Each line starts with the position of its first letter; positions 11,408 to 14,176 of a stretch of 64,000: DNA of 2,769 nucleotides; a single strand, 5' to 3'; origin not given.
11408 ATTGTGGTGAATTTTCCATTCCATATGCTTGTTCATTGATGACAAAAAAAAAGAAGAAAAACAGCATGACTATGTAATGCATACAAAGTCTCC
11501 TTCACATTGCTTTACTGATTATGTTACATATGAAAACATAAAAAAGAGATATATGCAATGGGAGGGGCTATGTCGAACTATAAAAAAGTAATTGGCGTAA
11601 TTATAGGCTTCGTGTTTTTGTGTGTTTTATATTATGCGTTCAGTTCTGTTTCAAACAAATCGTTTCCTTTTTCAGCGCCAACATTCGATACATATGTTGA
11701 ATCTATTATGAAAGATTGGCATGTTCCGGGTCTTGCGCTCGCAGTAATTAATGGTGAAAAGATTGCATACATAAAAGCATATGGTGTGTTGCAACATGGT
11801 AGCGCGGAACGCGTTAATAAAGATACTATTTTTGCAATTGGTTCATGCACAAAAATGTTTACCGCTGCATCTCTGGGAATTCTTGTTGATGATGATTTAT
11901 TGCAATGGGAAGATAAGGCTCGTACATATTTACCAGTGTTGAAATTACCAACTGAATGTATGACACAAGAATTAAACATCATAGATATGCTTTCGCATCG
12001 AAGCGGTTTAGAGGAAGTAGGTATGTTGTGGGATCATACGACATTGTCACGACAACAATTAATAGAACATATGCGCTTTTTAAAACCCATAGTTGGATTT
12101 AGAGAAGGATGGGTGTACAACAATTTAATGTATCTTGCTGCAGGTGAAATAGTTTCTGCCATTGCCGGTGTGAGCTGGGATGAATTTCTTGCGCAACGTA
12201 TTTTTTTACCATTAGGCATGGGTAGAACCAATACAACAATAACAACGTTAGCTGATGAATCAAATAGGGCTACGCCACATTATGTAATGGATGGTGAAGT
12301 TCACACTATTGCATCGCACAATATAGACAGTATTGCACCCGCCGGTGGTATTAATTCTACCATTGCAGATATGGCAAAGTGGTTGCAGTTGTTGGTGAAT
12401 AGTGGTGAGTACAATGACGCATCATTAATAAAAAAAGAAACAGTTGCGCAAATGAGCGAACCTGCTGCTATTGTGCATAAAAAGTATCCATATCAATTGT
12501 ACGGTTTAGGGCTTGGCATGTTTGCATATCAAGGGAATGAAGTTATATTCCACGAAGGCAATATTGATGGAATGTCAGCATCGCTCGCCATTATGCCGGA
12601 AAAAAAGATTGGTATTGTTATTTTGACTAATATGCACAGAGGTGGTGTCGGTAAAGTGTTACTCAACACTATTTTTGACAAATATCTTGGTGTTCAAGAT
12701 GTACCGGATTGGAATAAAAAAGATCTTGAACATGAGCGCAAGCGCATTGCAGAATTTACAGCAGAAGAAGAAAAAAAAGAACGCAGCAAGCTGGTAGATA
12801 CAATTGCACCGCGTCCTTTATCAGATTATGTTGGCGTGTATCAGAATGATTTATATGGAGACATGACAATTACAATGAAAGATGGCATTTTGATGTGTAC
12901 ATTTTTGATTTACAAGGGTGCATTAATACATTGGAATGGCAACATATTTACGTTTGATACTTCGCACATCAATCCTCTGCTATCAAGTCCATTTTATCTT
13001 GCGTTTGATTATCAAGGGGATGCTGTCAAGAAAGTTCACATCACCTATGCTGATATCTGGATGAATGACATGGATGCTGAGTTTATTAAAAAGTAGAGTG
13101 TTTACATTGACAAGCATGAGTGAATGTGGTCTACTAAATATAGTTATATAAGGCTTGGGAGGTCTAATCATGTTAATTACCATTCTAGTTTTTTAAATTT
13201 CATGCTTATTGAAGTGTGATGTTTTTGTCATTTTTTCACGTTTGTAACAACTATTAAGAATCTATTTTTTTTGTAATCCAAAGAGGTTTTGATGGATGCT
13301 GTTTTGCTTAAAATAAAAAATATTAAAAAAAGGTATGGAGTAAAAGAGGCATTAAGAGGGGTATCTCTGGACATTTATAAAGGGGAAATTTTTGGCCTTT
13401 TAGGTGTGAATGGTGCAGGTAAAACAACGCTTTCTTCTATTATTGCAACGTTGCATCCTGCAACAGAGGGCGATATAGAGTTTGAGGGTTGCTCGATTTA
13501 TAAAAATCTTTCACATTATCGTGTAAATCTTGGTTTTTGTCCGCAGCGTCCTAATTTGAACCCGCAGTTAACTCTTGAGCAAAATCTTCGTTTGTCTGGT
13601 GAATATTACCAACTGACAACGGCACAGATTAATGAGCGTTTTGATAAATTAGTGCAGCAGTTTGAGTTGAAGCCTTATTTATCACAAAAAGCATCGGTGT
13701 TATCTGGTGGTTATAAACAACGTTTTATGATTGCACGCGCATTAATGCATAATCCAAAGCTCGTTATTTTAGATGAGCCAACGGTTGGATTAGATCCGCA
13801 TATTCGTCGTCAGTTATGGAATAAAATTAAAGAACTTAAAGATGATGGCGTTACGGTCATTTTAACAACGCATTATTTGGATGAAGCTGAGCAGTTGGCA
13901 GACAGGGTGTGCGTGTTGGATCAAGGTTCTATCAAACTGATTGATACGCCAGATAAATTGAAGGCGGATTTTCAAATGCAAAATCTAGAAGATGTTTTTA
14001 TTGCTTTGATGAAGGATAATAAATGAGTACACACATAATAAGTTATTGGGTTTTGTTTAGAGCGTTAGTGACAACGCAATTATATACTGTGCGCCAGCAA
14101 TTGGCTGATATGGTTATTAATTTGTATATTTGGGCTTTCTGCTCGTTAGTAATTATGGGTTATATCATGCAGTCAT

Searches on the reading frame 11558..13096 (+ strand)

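Call 15: search_protein_families(library=pfam, proteins=[window:11558-13096:+], max_evalue=0.001)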
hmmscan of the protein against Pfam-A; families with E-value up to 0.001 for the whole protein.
window:11558-13096:+ (512 aa): 2 families
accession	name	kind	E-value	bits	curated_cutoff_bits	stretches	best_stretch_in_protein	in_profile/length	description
PF00144.29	Beta-lactamase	-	6.8e-53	180.4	27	1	43-359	1-310/329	Beta-lactamase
PF11954.13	DUF3471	-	5.2e-12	46.5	29.3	1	414-502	5-94/103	Domain of unknown function (DUF3471)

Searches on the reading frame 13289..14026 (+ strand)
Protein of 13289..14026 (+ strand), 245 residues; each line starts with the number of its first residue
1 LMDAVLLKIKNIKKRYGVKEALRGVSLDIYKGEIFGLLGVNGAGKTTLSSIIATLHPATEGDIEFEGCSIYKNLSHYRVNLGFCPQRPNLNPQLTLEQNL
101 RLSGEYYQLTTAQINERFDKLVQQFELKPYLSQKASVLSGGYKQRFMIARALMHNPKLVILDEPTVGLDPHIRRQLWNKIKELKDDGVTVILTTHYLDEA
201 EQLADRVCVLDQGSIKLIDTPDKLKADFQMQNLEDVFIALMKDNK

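Call 15: search_protein_families(library=pfam, proteins=[window:13289-14026:+], max_evalue=0.001)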
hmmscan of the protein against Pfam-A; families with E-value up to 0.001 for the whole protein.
window:13289-14026:+ (245 aa): 3 families
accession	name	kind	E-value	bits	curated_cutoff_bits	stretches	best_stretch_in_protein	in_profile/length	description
PF00005.33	ABC_tran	-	3.4e-35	122.1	25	1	22-165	1-136/137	ABC transporter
PF13304.12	AAA_21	-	1.7e-10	41.9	27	1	149-195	250-298/304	AAA domain, putative AbiEii toxin, Type IV TA system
PF02702.23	KdpD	-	0.00061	19.7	26.1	1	130-207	57-134/210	Osmosensitive K+ channel His kinase sensor domain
